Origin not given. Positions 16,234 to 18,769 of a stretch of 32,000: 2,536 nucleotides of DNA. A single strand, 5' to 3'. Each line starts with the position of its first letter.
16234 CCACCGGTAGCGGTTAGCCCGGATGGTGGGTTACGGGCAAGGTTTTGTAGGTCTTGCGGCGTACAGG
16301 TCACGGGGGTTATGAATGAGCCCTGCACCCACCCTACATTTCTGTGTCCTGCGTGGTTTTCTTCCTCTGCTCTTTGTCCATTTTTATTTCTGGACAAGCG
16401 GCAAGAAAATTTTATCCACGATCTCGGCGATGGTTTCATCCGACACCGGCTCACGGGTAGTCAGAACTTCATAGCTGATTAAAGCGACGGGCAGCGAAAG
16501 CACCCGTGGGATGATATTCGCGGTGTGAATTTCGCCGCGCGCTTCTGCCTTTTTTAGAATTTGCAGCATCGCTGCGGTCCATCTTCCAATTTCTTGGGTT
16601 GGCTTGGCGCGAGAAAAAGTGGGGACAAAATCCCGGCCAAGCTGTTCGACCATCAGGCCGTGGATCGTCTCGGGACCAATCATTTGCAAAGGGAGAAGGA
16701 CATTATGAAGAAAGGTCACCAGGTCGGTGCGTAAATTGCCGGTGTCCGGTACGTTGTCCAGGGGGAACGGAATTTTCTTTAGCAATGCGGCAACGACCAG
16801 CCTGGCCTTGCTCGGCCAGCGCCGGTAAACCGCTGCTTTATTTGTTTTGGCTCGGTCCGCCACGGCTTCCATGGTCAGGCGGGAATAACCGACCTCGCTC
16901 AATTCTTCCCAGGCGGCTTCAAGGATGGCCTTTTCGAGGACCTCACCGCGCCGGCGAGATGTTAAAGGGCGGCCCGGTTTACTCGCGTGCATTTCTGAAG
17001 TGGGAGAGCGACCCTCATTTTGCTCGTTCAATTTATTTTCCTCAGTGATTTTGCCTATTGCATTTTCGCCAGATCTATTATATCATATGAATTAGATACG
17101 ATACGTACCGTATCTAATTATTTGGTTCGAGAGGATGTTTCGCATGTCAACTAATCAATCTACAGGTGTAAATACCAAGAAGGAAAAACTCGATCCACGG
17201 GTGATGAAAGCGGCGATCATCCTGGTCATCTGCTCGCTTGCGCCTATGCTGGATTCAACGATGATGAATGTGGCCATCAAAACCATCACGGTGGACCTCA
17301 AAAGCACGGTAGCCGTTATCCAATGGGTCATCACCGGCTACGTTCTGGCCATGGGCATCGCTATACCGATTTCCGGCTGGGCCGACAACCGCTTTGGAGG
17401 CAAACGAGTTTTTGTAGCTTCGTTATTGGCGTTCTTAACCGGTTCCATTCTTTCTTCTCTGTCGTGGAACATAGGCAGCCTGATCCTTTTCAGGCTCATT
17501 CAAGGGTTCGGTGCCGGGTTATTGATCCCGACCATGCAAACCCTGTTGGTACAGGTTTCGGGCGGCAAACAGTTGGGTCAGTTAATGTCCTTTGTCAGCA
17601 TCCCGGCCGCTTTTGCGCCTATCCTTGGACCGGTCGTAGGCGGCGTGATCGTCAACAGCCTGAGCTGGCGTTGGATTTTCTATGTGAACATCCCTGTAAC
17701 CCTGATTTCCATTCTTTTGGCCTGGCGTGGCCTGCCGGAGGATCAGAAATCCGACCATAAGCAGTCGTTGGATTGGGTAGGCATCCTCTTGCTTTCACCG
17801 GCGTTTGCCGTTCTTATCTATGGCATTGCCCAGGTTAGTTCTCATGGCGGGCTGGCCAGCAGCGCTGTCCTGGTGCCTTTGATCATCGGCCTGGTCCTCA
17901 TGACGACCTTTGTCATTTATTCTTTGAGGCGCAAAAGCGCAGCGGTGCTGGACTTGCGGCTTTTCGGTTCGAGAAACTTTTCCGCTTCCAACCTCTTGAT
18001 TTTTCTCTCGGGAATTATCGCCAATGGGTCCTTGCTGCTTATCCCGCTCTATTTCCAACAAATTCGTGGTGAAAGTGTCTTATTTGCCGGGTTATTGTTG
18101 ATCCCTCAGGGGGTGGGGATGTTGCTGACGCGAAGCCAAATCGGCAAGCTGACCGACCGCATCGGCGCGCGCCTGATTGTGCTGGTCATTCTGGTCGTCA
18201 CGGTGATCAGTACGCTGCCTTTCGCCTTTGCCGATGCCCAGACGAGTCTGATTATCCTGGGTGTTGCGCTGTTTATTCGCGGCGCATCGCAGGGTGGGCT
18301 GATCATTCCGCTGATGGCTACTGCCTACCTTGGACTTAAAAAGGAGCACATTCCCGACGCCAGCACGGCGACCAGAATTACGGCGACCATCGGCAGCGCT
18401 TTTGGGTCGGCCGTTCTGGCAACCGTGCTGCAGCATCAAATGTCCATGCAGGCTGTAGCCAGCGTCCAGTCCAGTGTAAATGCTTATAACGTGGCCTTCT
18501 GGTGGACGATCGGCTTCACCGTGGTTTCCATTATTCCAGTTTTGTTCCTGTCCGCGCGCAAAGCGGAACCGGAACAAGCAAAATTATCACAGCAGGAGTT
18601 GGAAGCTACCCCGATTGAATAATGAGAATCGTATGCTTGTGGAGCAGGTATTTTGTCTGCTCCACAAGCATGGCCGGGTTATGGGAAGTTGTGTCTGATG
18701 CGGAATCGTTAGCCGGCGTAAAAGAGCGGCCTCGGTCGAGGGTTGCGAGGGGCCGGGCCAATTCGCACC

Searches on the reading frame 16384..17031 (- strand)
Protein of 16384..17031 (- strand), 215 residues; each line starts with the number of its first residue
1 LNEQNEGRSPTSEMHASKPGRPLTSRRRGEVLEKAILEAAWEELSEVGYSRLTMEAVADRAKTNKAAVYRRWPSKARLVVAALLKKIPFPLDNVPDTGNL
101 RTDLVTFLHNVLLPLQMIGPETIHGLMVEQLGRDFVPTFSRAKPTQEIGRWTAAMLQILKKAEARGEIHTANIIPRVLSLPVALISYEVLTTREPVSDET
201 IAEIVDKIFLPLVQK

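Call 63: search_protein_families(library=pfam, proteins=[window:16384-17031:-], max_evalue=0.00001)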
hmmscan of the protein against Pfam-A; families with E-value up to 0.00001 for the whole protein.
window:16384-17031:- (215 aa): 2 families
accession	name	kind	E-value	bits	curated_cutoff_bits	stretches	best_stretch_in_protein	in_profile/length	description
PF16859.10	TetR_C_11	-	7.9e-18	65.3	32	1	94-207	1-112/113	Tetracyclin repressor-like, C-terminal domain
PF00440.29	TetR_N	-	1.9e-15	56.8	24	1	36-81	1-46/47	Bacterial regulatory proteins, tetR family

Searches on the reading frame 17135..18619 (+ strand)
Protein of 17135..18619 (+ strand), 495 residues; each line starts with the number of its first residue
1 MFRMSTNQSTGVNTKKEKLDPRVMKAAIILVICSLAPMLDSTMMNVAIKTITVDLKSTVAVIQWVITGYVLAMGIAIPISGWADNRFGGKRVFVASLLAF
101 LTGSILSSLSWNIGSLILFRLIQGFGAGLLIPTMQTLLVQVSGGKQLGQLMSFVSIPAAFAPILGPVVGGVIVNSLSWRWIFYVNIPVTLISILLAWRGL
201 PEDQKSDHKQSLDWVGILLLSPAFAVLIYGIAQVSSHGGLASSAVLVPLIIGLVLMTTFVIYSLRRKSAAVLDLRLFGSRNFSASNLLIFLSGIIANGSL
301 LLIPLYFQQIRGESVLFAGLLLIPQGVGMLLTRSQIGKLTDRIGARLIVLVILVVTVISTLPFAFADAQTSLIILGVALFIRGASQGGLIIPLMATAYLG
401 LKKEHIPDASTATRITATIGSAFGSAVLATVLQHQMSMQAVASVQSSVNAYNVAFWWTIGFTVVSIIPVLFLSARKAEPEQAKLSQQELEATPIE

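Call 19: search_protein_families(library=pfam, proteins=[window:17135-18619:+], max_evalue=0.00001)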
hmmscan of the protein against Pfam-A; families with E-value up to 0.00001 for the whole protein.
window:17135-18619:+ (495 aa): 1 family
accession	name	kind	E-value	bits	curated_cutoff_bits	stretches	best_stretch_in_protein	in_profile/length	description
PF07690.21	MFS_1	-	8e-51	173.4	33.4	1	31-424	2-346/347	Major Facilitator Superfamily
